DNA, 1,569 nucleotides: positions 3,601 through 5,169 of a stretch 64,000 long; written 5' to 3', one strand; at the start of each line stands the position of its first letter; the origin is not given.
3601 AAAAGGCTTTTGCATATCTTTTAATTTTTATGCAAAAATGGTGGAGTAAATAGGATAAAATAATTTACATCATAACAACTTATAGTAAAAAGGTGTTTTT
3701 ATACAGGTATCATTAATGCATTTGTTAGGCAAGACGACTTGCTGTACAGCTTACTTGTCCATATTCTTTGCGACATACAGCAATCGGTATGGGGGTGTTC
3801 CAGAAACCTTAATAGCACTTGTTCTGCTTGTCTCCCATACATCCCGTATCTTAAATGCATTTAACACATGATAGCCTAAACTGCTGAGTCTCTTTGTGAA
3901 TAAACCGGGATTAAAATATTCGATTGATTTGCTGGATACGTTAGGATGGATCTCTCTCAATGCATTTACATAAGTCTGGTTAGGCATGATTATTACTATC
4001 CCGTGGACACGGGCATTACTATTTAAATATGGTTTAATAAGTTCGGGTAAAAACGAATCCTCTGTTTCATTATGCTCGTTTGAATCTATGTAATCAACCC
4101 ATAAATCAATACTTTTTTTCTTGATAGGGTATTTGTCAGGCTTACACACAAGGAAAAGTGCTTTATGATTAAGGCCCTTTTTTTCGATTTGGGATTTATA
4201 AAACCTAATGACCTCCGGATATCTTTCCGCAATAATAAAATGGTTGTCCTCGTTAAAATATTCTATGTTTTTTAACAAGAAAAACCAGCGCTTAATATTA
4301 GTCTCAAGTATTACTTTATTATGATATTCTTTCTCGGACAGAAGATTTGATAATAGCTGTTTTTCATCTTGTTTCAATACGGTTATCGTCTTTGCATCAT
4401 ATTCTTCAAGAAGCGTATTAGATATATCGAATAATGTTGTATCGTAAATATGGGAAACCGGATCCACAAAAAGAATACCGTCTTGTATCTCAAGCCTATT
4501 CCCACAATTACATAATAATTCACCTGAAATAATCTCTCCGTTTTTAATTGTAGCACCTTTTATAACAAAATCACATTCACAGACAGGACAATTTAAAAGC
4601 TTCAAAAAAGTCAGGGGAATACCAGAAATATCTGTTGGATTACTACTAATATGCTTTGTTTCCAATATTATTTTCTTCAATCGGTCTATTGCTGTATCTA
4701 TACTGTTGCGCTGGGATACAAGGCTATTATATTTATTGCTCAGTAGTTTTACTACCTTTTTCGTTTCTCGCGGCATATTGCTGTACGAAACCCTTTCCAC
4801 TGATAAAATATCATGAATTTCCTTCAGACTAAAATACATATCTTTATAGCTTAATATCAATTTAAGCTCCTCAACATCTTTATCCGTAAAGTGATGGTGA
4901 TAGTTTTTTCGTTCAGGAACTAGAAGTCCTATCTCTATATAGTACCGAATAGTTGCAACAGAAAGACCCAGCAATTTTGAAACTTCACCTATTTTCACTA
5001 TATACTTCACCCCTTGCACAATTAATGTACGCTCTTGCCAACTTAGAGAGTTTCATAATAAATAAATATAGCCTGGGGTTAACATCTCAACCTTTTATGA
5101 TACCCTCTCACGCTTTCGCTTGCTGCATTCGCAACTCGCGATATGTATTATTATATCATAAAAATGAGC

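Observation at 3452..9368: AT-rich four-gene island (regulator, symporter, OCD-family enzyme, opine dehydrogenase) inserted between the dlt-like cluster and htrA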

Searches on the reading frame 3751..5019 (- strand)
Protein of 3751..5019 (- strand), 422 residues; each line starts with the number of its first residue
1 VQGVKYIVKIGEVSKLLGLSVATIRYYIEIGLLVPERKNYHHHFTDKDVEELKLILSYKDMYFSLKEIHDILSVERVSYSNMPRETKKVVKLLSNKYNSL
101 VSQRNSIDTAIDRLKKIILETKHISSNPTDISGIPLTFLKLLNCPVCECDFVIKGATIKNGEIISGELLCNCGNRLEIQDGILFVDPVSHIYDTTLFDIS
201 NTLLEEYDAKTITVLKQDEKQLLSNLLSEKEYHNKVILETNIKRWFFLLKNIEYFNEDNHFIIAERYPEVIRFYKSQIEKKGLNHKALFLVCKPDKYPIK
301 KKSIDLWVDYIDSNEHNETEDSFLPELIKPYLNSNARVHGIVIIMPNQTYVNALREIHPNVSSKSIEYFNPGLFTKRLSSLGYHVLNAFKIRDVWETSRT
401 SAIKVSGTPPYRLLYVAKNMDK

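Call 5: search_protein_families(library=pfam, proteins=[window:3751-5019:-], max_evalue=0.01)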
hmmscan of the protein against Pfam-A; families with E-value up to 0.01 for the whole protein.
window:3751-5019:- (422 aa): 4 families
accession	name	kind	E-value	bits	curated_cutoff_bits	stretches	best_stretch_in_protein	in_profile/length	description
PF13411.12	MerR_1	-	6.8e-17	61.8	21.6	1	9-73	2-67/69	MerR HTH family regulatory protein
PF00376.29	MerR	-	1e-11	44.9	28.2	1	9-38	1-31/38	MerR family regulatory protein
PF09278.17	MerR-DNA-bind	-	0.00048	21.1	25.4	1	49-116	1-64/65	MerR, DNA binding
PF12728.13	HTH_17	-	0.0025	18.5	27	1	10-51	4-45/51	Helix-turn-helix domain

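Call 6: search_protein_families(library=ncbifam, proteins=[window:3751-5019:-], max_evalue=0.01)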
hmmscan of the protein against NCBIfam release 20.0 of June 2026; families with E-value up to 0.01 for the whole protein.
window:3751-5019:- (422 aa): 15 families
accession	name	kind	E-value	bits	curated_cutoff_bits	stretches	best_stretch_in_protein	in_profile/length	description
NF007069.0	PRK09514.1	equivalog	1.9e-11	44.1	143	1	8-125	2-121/141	Zn(2+)-responsive transcriptional regulator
TIGR02044.1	CueR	equivalog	9.7e-11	41.8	147.4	1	9-104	2-102/127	Cu(I)-responsive transcriptional regulator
TIGR02043.1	ZntR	equivalog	8.1e-10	38.9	167.95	1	8-116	2-112/131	Zn(2+)-responsive transcriptional regulator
TIGR02047.1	CadR-PbrR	equivalog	1.5e-09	38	151.45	1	8-100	1-91/127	Cd(II)/Pb(II)-responsive transcriptional regulator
NF041849.1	trans_regNmlR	equivalog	2.2e-09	37.4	175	1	9-120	2-111/117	stress response transcriptional regulator NmlR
TIGR02051.1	MerR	equivalog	3e-09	37.2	150.85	1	9-102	1-97/124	mercury resistance transcriptional regulator MerR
NF053782.1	ChlnTransRegdde3219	equivalog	6.3e-08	32.4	450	1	8-108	7-110/278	choline utilization transcriptional activator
NF038101.1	Trm112_arch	equivalog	1e-06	28.8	77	1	139-182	6-50/59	methytransferase partner Trm112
NF050798.1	TF_FtsR_Actino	equivalog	1.2e-06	28.8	150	1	10-78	3-79/223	transcriptional regulator FtsR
NF047375.1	HeatShock_HspR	equivalog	5.3e-06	26.3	105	1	8-84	4-81/92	heat shock protein transcriptional repressor HspR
NF010315.0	PRK13752.1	subfamily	8.8e-06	25.8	261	1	8-76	8-78/144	mercury resistance transcriptional regulator MerR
NF053740.1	TransRegTnrAGPos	equivalog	2.2e-05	24.6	140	1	5-70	10-76/108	hypothetical protein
NF007590.0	PRK10227.1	equivalog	6.1e-05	23.1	244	1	9-74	2-69/135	Cu(I)-responsive transcriptional regulator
NF011617.0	PRK15043.1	equivalog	0.0015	17.9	417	1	8-91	4-89/243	HTH-type transcriptional regulator MlrA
NF009956.0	PRK13422.1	equivalog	0.004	16.6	582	1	335-387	29-82/298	F0F1 ATP synthase subunit gamma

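Call 35: search_solved_structures(query=window:3751-5019:-, max_evalue=1)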
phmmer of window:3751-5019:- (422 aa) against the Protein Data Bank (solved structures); distinct sequences matched with E-value up to 1: 39.
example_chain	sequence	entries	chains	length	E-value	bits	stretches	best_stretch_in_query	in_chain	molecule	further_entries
3qao_A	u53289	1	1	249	1.9e-09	40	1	9-74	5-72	MerR-like transcriptional regulator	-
2vz4_A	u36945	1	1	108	1.7e-08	36.8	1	9-75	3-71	HTH-TYPE TRANSCRIPTIONAL ACTIVATOR TIPA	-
1jbg_A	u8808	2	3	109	5.7e-05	25.2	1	6-79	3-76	transcription activator of multidrug-efflux transporter genes mta | transcription activator MtaN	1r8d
6ldi_G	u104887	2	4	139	0.00014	23.9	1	8-91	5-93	HTH-type transcriptional regulator CueR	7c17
4wls_A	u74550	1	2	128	0.00019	23.5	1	9-102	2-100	HTH-type transcriptional regulator CueR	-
4ua1_A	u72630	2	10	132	0.00021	23.3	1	9-74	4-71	Regulatory protein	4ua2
1q05_A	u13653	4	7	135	0.00022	23.2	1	9-94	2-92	Transcriptional regulator cueR | HTH-type transcriptional regulator CueR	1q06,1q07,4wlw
6xh7_G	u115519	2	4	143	0.00026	23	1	9-91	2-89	HTH-type transcriptional regulator CueR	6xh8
5crl_A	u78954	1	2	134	0.00032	22.7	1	9-78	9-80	Mercuric resistance operon regulatory protein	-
6zxw_H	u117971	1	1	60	0.00061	21.8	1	138-187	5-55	Uncharacterized protein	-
7ckq_G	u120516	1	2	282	0.00071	21.6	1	8-114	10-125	Multidrug-efflux transporter 1 regulator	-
1exi_A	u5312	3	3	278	0.00079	21.4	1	9-114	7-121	MULTIDRUG-EFFLUX TRANSPORTER REGULATOR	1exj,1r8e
3iao_A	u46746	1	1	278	0.00079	21.4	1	9-114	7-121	Multidrug-efflux transporter 1 regulator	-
3d6y_A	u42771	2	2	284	0.00081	21.4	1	9-114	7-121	Multidrug-efflux transporter 1 regulator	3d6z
3d71_A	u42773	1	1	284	0.00082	21.4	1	9-114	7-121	Multidrug-efflux transporter 1 regulator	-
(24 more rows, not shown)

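Call 39: find_homologous_proteins(query=window:3751-5019:-, max_evalue=1e-10)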
Query window:3751-5019:- (422 aa): 3 proteins with E <= 1e-10 among 8000 candidates.
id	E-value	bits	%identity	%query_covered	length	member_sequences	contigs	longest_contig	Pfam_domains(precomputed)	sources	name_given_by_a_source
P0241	6.0e-279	942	100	100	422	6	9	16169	PF00376.30,PF13411.13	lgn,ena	-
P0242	5.1e-49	185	31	93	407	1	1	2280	PF00376.30,PF13411.13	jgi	jgi:DNA-binding transcriptional MerR regulator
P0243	1.1e-45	174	27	96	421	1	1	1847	PF00376.30,PF13411.13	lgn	-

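Call 54: search_protein_families(library=pfam, alignment_id=A1, max_evalue=0.1)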
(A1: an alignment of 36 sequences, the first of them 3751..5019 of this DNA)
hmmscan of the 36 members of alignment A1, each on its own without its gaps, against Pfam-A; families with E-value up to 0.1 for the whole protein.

A. member 1, window:3751-5019:- (422 aa): 4 families
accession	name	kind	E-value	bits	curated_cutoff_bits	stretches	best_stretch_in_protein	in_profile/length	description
PF13411.12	MerR_1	-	6.8e-17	61.8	21.6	1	9-73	2-67/69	MerR HTH family regulatory protein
PF00376.29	MerR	-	1e-11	44.9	28.2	1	9-38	1-31/38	MerR family regulatory protein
PF09278.17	MerR-DNA-bind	-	0.00048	21.1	25.4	1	49-116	1-64/65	MerR, DNA binding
PF12728.13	HTH_17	-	0.0025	18.5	27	1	10-51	4-45/51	Helix-turn-helix domain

B. families by the number of members that match (of 36 scanned): 51 families (the first 25 are shown)
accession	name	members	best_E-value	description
PF13411.12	MerR_1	36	3e-17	MerR HTH family regulatory protein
PF00376.29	MerR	36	1e-11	MerR family regulatory protein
PF09278.17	MerR-DNA-bind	30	2.8e-08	MerR, DNA binding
PF12728.13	HTH_17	20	1.2e-07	Helix-turn-helix domain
PF13649.12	Methyltransf_25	8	0.00026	Methyltransferase domain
PF03966.22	Trm112p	7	0.001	Trm112p-like protein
PF13591.12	MerR_2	7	0.0013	MerR HTH family regulatory protein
PF08241.18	Methyltransf_11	4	0.0066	Methyltransferase domain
PF13847.12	Methyltransf_31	3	5.6e-05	Methyltransferase domain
PF14354.12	Lar_restr_allev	3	0.011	Restriction alleviation protein Lar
PF13717.11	Zn_ribbon_4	3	0.015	zinc-ribbon domain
PF08279.18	HTH_11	3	0.032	HTH domain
PF02996.22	Prefoldin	2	0.0099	Prefoldin subunit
PF01920.25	Prefoldin_2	2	0.049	Prefoldin subunit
PF06160.17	EzrA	2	0.089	Septation ring formation regulator, EzrA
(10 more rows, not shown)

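Call 61: predict_structure(alignment_id=A1)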
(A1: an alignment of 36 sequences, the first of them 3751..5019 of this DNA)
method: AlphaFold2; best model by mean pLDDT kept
length: 422 residues; sequences in the alignment: 36
mean_pLDDT: 91.2   pTM: 0.81
mean pLDDT of the five models: 91.2, 90.8, 89.2, 88.8, 88.2
residues with pLDDT >= 90: 309; 70-90: 90; 50-70: 20; < 50: 3
segments of 3 or more residues with pLDDT < 50: 1-3
pLDDT, mean of each block of 10 residues (from residue 1): 69 97 97 93 94 97 98 87 91 97 98 96 84 96 97 97 98 97 90 69 82 92 90 92 93 95 96 94 94 95 98 90 96 97 87 78 83 96 97 76 73 97 77
secondary structure, 60 per line:
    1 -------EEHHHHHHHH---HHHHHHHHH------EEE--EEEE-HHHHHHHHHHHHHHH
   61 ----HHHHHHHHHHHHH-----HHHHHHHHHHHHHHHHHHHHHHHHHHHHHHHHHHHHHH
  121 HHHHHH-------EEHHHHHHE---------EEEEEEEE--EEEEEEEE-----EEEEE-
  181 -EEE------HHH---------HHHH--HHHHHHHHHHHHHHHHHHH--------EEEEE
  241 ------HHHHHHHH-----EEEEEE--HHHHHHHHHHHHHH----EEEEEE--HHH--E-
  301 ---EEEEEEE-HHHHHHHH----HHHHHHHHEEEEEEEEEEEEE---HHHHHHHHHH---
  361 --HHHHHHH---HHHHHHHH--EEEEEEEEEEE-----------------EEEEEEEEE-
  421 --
elements in order: H10-17 H21-29 E36-38 E41-44 H46-60 H65-77 H83-126 H136-141 E152-159 E162-169 E175-179 E182-184 H203-206 H209-227 E236-240 H247-254 E260-265 H268-281 E286-291 E304-310 H312-319 H324-331 E332-344 H348-357 H363-369 H373-380 E383-393 E411-419
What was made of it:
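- On MerR family transcriptional activators: PF13411 6.8e-17 (call 5); predicted helix 83-126 at pLDDT above 90 (call 61)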

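Call 63: fold_search(model_id=the predicted structure, library=pdb)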
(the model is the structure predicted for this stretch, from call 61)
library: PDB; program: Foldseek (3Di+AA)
matches with E <= 10: 1934; with E <= 0.001: 700
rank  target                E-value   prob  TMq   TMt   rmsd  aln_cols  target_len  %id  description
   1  1p91_A                7.9e-09  1.00  0.39  0.57   7.4       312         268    9  Crystal Structure of RlmA(I) enzyme: 23S rRNA n1-G745 methyltransferase (NORTHEAST STRUCTURAL GENOMICS CONSORTIUM TARG (released 2004-03-30)
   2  8zc7_A                8.9e-09  1.00  0.37  0.56   4.7       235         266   11  Crystallographic analysis of MitM, which catalyzes the post-mitosane modification in mitomycin biosynthesis (released 2024-11-27)
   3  6uv6_C                1.1e-08  1.00  0.39  0.59   4.3       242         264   10  AtmM with bound rebeccamycin analogue (released 2020-11-25)
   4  3bus_B                1.5e-08  1.00  0.38  0.63   4.9       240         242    9  Crystal Structure of RebM (released 2008-03-25)
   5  8zc7_B                2.0e-08  1.00  0.36  0.54   5.7       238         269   13  Crystallographic analysis of MitM, which catalyzes the post-mitosane modification in mitomycin biosynthesis (released 2024-11-27)
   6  6uvq_A                2.2e-08  1.00  0.37  0.59   4.1       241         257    9  Crystal structure of Apo AtmM (released 2020-11-25)
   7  3vc1_B                2.3e-08  1.00  0.36  0.53   4.9       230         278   10  Crystal structure of geranyl diphosphate C-methyltransferase from Streptomyces coelicolor A3(2) in complex with Mg2+,  (released 2012-04-11)
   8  7f1e_A                3.7e-08  1.00  0.35  0.57   8.4       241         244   12  Structure of METTL6 bound with SAM (released 2022-01-12)
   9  3vc2_K                3.7e-08  1.00  0.37  0.56   9.6       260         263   12  Crystal structure of geranyl diphosphate C-methyltransferase from Streptomyces coelicolor A3(2) in complex with Mg2+,  (released 2012-04-11)
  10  4f85                  4.2e-08  1.00  0.37  0.60   4.6       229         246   10  Structure analysis of Geranyl diphosphate methyltransferase (released 2012-10-31)
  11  3vc1_J                4.2e-08  1.00  0.35  0.52   5.2       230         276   10  Crystal structure of geranyl diphosphate C-methyltransferase from Streptomyces coelicolor A3(2) in complex with Mg2+,  (released 2012-04-11)
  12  5gm2_M                4.7e-08  1.00  0.35  0.53   7.2       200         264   12  Crystal structure of methyltransferase TleD complexed with SAH and teleocidin A1 (released 2016-09-28)
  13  8zc8_A                5.6e-08  1.00  0.38  0.55   5.7       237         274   11  The structure of MitM and mitomycin A with SAH in mitomycin (released 2024-11-27)
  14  5gm2_L                5.9e-08  1.00  0.38  0.58   7.2       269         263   10  Crystal structure of methyltransferase TleD complexed with SAH and teleocidin A1 (released 2016-09-28)
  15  1p91_B                6.3e-08  1.00  0.39  0.60   7.0       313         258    7  Crystal Structure of RlmA(I) enzyme: 23S rRNA n1-G745 methyltransferase (NORTHEAST STRUCTURAL GENOMICS CONSORTIUM TARG (released 2004-03-30)
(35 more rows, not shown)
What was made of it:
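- On SAM-dependent class-I methyltransferases (regulator C-terminal domain): Foldseek top hits are all methyltransferases: RlmA(I), MitM, RebM, with E about 1e-8 and probability 1.00 (call 63)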
